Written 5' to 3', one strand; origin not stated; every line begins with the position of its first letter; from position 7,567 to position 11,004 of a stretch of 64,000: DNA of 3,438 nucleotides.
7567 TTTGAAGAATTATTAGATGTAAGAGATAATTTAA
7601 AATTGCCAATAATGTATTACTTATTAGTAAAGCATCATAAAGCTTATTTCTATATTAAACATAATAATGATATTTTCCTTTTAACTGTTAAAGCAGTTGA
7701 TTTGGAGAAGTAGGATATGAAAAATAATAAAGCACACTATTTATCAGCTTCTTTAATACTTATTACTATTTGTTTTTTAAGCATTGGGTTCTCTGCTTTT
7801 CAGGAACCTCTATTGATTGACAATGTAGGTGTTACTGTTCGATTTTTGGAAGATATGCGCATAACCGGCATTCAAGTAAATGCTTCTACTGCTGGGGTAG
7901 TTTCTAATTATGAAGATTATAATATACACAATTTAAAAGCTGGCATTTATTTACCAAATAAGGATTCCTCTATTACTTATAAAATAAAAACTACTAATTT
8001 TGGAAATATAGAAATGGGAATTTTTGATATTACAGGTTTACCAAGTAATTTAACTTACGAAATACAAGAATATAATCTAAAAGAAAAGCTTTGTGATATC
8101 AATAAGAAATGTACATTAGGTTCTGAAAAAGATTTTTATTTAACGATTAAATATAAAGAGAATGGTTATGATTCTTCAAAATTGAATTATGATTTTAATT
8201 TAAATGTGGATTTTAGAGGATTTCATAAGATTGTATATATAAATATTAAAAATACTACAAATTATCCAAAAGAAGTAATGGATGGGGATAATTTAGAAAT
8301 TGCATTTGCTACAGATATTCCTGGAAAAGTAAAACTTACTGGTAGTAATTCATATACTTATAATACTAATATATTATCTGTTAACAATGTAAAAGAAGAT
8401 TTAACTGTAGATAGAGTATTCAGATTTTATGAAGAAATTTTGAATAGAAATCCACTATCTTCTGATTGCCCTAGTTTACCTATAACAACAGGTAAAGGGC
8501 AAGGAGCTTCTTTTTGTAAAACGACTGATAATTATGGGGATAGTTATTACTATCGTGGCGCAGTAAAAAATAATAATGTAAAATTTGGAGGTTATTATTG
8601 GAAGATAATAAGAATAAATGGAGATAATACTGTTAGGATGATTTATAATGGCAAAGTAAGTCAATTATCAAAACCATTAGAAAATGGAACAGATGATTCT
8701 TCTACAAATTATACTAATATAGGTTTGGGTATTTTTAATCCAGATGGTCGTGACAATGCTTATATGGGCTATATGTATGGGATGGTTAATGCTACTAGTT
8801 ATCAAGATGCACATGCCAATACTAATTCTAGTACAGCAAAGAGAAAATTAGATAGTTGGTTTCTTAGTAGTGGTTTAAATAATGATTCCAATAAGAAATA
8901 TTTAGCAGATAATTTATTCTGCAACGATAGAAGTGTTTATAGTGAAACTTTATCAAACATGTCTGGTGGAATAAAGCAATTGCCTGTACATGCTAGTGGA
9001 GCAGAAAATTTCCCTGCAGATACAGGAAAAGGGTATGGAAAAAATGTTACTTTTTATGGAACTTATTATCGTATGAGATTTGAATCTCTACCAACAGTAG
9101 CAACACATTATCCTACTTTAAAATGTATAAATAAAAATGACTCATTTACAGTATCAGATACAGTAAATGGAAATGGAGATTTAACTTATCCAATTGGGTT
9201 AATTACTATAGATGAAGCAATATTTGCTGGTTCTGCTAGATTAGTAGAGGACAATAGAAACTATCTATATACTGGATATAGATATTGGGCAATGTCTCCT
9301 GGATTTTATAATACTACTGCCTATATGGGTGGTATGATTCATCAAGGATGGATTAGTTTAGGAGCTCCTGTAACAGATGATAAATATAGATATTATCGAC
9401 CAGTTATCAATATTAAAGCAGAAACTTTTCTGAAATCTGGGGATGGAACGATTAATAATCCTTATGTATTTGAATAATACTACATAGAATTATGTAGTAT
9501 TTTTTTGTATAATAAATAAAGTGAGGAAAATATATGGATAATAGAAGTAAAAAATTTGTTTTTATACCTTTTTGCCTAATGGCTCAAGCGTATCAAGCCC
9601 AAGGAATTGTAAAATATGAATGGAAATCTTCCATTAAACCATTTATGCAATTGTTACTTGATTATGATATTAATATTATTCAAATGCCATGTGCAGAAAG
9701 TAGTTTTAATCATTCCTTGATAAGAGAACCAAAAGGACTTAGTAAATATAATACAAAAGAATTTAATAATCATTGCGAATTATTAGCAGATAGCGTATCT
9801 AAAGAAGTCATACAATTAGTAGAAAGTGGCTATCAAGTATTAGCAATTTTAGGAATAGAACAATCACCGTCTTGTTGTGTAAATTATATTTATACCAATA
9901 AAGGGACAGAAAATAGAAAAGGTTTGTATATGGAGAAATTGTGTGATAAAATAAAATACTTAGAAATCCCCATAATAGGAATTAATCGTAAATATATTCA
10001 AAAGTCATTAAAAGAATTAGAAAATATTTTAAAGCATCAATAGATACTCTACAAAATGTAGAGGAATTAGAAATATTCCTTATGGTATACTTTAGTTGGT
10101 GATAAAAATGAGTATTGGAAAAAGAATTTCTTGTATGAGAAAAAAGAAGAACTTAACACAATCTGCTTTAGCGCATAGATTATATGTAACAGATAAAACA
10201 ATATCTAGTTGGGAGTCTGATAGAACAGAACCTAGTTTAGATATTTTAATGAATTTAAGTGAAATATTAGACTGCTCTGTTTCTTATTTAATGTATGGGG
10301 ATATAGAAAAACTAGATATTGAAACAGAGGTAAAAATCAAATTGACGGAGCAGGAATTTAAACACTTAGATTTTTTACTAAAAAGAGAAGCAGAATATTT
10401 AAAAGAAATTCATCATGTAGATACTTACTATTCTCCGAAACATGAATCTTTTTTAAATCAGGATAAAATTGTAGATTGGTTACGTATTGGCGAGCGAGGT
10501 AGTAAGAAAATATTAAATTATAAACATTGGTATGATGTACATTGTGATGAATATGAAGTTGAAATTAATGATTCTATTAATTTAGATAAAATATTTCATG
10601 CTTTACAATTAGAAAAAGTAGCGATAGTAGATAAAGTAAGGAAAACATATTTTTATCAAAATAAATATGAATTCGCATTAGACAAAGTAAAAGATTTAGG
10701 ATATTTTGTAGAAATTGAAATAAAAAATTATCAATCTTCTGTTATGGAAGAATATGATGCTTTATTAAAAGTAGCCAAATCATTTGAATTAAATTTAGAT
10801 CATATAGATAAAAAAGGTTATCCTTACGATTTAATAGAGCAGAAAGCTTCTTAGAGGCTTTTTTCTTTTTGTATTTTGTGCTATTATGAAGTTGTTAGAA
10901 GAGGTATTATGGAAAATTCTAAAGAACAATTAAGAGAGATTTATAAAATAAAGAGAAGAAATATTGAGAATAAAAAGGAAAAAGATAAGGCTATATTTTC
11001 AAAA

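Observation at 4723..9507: SipW-type signal peptidase cluster with the peptidase fused to a polytopic membrane domain and two SipW-cognate substrates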

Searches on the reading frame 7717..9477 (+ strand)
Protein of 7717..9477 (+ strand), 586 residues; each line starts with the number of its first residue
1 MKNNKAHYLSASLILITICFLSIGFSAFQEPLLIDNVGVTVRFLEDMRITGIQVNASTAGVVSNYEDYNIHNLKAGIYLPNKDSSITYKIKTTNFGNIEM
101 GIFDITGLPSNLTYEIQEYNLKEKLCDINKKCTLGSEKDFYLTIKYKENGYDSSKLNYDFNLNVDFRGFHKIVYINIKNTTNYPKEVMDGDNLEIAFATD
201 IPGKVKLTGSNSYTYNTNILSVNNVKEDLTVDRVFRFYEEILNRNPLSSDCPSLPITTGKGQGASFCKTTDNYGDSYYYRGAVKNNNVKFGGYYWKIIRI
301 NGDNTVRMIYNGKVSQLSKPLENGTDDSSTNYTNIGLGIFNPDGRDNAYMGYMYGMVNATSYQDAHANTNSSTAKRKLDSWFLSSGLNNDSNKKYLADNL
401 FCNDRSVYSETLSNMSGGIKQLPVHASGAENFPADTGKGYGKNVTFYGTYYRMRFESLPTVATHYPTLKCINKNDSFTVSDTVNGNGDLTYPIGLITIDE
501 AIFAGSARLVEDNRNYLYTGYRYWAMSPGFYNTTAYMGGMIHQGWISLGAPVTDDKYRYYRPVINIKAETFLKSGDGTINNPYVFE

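Call 3: search_protein_families(library=pfam, proteins=[window:7717-9477:+], max_evalue=0.1)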
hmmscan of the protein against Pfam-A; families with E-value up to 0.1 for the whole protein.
window:7717-9477:+ (586 aa): 0 families

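Call 4: search_protein_families(library=ncbifam, proteins=[window:7717-9477:+], max_evalue=0.1)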
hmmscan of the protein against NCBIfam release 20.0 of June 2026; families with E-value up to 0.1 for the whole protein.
window:7717-9477:+ (586 aa): 0 families

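Call 24: find_homologous_proteins(query=window:7717-9474:+, max_evalue=0.001)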
Query window:7717-9474:+ (586 aa): 4567 proteins with E <= 0.001 among 8000 candidates; the best 120 are listed.
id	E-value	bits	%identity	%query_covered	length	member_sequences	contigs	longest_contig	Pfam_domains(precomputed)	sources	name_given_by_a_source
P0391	0.0e+0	1341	100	100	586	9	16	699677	-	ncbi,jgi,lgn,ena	-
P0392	1.7e-201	689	57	100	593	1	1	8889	-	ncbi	-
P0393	3.1e-187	642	54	100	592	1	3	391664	-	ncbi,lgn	-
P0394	1.0e-186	640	54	99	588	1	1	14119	-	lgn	-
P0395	3.3e-185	635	54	100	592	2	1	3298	-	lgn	-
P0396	4.9e-184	631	52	100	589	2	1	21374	-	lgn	-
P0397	1.5e-125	438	42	96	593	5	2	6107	-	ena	-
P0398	6.0e-120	420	39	97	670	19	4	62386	-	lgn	-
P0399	3.1e-104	368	41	52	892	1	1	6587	-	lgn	-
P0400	2.8e-101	358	45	46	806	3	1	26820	-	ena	-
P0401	8.3e-101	356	41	54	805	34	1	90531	PF19789.7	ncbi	-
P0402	8.4e-101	356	37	58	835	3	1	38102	-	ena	-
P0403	2.1e-100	355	41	54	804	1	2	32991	PF19789.7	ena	-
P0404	5.0e-100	354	40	54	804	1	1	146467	PF19789.7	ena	-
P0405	1.1e-99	353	41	54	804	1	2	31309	PF19789.7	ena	-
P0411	3.7e-98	348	44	46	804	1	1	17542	PF19789.7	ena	-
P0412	1.5e-97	346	37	58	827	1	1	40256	PF19789.7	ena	-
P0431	1.5e-90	322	34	96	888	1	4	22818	PF19789.7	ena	-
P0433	1.4e-85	306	40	53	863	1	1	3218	PF19789.7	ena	-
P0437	7.9e-84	300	40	53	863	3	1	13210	PF19789.7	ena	-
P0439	3.1e-81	292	40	53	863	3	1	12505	PF19789.7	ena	-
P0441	3.7e-79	285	39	55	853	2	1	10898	PF19789.7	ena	-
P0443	1.8e-78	283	37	62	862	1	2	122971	PF19789.7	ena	-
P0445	1.5e-77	280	37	53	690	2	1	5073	PF19789.7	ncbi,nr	ncbi:MAG: hypothetical protein PHU45_05330, partial [Bacilli bacterium]|nr:hypothetical protein [Bac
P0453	6.3e-74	268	29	97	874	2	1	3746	PF09479.17,PF19789.7,PF18998.7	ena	-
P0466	5.4e-68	248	35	53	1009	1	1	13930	PF19789.7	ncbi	-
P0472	4.4e-67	245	36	53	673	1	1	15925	PF19789.7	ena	-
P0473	5.1e-67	245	36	59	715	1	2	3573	PF19789.7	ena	-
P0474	5.7e-67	245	36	54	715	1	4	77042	PF19789.7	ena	-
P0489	1.3e-62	230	44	57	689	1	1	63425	PF19789.7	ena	-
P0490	1.7e-62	230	40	62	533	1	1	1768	PF19789.7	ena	-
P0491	1.9e-62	230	45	55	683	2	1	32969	PF19789.7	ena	-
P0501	1.0e-61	227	32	68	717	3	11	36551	PF19789.7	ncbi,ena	-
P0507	4.0e-61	225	38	58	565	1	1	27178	PF19789.7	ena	-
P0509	4.8e-61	225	45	54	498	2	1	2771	PF12389.14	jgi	jgi:hypothetical protein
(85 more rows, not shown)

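Call 37: find_encoding_contigs(protein=P0509, flank=6000, max_places=3)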
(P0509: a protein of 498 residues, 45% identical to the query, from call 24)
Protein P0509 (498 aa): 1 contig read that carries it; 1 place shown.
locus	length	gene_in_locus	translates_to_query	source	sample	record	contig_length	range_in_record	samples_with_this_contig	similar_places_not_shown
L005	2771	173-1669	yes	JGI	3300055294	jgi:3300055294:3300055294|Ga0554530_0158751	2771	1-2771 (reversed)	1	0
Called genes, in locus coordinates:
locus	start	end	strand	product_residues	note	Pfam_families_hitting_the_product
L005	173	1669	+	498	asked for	PF12389:Peptidase_M73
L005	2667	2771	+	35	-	?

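Call 72: search_solved_structures(query=A4, max_evalue=1, show_alignments=1)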
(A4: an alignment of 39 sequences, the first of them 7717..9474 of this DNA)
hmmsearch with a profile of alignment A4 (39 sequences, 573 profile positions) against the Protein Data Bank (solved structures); distinct sequences matched with E-value up to 1: 1.
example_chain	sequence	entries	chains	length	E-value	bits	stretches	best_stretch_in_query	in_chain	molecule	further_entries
7sqk_A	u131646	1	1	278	0.26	13.4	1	95-223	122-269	HAUS augmin-like complex subunit 1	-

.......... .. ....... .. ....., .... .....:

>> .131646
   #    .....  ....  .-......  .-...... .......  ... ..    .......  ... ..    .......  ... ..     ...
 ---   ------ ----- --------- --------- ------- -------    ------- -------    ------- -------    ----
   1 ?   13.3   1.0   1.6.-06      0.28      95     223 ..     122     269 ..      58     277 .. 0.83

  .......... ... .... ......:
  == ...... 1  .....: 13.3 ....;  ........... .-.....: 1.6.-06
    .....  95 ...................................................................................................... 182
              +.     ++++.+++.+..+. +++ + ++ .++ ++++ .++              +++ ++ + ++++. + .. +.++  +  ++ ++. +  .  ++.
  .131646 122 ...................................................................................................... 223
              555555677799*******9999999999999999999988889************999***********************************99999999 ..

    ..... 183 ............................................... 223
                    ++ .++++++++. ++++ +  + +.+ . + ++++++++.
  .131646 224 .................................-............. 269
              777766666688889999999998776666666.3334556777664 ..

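Call 73: search_protein_families(library=pfam, alignment_id=A4, max_evalue=0.01)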
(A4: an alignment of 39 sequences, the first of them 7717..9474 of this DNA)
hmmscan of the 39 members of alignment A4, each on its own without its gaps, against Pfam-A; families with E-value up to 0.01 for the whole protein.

A. member 1, window:7717-9474:+ (586 aa): 0 families

B. families by the number of members that match (of 39 scanned): 3 families
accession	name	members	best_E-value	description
PF19789.6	DUF6273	13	2.6e-05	Domain of unknown function (DUF6273)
PF12389.13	Peptidase_M73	1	1.7e-09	Camelysin metallo-endopeptidase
PF08876.17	DUF1836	1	0.0061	Domain of unknown function (DUF1836)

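Call 93: search_protein_families(library=padloc, proteins=[window:7717-9474:+], max_evalue=0.01)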
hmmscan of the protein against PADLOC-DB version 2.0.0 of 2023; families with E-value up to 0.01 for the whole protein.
window:7717-9474:+ (586 aa): 0 families

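Call 94: search_protein_families(library=phrogs, proteins=[window:7717-9474:+], max_evalue=0.01)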
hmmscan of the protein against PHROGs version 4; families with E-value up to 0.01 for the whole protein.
window:7717-9474:+ (586 aa): 0 families

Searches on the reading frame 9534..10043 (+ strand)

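Call 3: search_protein_families(library=pfam, proteins=[window:9534-10043:+], max_evalue=0.1)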
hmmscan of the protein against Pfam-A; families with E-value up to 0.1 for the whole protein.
window:9534-10043:+ (169 aa): 2 families
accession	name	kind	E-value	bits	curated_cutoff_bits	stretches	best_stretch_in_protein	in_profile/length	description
PF04463.17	2-thiour_desulf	-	0.00031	21.2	34.7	1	26-139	12-132/141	2-thiouracil desulfurase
PF14871.12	GHL6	-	0.0064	17.1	35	1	62-167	18-121/132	Hypothetical glycosyl hydrolase 6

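Call 4: search_protein_families(library=ncbifam, proteins=[window:9534-10043:+], max_evalue=0.1)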
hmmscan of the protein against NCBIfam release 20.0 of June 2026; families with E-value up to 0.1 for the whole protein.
window:9534-10043:+ (169 aa): 1 family
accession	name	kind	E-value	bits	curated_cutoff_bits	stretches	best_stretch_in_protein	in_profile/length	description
NF045597.1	TudS_rel_CD3072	equivalog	3.2e-24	85.3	130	1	5-146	1-138/148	CD3072 family TudS-related putative desulfidase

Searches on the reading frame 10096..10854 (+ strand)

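Call 3: search_protein_families(library=pfam, proteins=[window:10096-10854:+], max_evalue=0.1)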
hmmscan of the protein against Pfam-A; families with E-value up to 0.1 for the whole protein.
window:10096-10854:+ (252 aa): 7 families
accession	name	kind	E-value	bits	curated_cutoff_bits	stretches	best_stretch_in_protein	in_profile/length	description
PF01928.26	CYTH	-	7.4e-16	58.9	23.2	1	75-213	2-149/179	CYTH domain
PF01381.28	HTH_3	-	1.6e-13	50.9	23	1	14-65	4-55/55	Helix-turn-helix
PF12844.13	HTH_19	-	4e-10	39.9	30.2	1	8-66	1-59/64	Helix-turn-helix domain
PF13443.12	HTH_26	-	7.6e-06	26.5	22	1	11-63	2-55/63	Cro/C1-type HTH DNA-binding domain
PF13744.12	HTH_37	-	0.00065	19.9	27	1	1-63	13-76/80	Helix-turn-helix domain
PF07022.19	Phage_CI_repr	-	0.00078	20.2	22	1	21-69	14-61/65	Bacteriophage CI repressor helix-turn-helix domain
PF13560.12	HTH_31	-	0.0016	19.1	27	1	14-60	9-56/64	Helix-turn-helix domain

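Call 4: search_protein_families(library=ncbifam, proteins=[window:10096-10854:+], max_evalue=0.1)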
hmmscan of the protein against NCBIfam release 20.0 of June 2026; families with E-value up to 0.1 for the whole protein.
window:10096-10854:+ (252 aa): 20 families
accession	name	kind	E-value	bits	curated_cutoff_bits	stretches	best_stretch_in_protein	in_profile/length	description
NF007257.0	PRK09706.1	subfamily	1.9e-16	60.1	101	1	6-91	5-93/135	transcriptional repressor DicA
NF041951.1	phage_RstR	subfamily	8.7e-15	54.9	80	1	5-89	1-82/108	RstR family transcriptional repressor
TIGR00318.1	cyaB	equivalog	5.7e-14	52.3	57.95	1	75-242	2-168/174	class IV adenylate cyclase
NF052239.1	antitox_spr1629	equivalog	2.4e-08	33.5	335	1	5-89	1-86/377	spr1629 family repressor/antitoxin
TIGR03830.1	CxxCG_CxxCG_HTH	subfamily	4.4e-07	29.7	61.8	1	7-50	66-109/127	type II TA system antitoxin MqsA family protein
TIGR03070.1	couple_hipB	subfamily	8e-07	28.9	71.65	1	7-58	3-54/58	type II toxin-antitoxin system Y4mF family antitoxin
NF003162.0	PRK04140.1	equivalog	3.7e-06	26.2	263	1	8-63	128-183/317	transcriptional regulator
NF047948.1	male_kill_WMK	equivalog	4e-06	26.5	300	1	3-80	159-236/300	WO male-killing family protein Wmk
NF007408.0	PRK09943.1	equivalog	4.1e-06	26.5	211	1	5-72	6-72/185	HTH-type transcriptional regulator PuuR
NF007271.0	PRK09726.1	equivalog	4.8e-05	23.3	79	1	11-61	17-67/88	type II toxin-antitoxin system antitoxin HipB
NF006015.0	PRK08154.1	subfamily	0.00033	19.9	204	1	5-77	29-100/314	anaerobic benzoate catabolism transcriptional regulator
TIGR00270.2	TIGR00270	equivalog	0.00037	20.3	110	1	9-61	78-130/159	multiprotein bridging factor aMBF1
NF047542.1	telomere_Tap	equivalog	0.00037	19.3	600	1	14-49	25-60/695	telomere-associated protein Tap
NF038139.1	Reg_Aceta_RamB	equivalog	0.0031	16.2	700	1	7-76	3-72/465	acetate metabolism transcriptional regulator RamB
NF041575.1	antitoxPezA_Strep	equivalog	0.0073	16.3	290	1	7-73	2-66/158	type II toxin-antitoxin system antitoxin PezA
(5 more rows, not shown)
